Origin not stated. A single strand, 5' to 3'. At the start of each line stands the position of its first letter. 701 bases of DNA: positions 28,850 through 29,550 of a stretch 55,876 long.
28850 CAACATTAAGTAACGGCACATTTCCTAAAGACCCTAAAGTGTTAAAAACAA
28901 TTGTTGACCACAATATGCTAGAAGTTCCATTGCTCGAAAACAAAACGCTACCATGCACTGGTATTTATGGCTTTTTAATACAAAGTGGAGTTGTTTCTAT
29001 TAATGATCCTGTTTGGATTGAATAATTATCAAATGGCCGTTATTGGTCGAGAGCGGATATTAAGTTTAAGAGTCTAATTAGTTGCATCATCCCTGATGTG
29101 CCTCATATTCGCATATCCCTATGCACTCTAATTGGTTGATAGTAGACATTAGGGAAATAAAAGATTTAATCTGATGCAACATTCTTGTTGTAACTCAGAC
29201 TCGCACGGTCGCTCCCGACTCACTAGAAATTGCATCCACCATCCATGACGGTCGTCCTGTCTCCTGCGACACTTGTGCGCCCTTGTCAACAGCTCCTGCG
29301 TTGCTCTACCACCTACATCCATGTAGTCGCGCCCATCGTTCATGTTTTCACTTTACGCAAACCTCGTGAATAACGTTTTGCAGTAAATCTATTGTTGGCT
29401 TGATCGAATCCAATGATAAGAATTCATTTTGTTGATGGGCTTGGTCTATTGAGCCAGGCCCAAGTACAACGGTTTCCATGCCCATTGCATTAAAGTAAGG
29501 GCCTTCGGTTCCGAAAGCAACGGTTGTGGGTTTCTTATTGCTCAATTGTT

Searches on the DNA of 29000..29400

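Call 8: search_rna_families(source=window, start=29000, end=29400, threshold=evalue, max_evalue=10, show_alignments=3)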
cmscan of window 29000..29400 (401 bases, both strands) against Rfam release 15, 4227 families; matches with E-value up to 10: 1.
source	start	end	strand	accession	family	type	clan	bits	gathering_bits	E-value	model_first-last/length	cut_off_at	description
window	29122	29178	+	RF00612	SNORD75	Gene; snRNA; snoRNA; CD-box;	-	15.7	50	0.3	1-62/62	no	Small nucleolar RNA SNORD75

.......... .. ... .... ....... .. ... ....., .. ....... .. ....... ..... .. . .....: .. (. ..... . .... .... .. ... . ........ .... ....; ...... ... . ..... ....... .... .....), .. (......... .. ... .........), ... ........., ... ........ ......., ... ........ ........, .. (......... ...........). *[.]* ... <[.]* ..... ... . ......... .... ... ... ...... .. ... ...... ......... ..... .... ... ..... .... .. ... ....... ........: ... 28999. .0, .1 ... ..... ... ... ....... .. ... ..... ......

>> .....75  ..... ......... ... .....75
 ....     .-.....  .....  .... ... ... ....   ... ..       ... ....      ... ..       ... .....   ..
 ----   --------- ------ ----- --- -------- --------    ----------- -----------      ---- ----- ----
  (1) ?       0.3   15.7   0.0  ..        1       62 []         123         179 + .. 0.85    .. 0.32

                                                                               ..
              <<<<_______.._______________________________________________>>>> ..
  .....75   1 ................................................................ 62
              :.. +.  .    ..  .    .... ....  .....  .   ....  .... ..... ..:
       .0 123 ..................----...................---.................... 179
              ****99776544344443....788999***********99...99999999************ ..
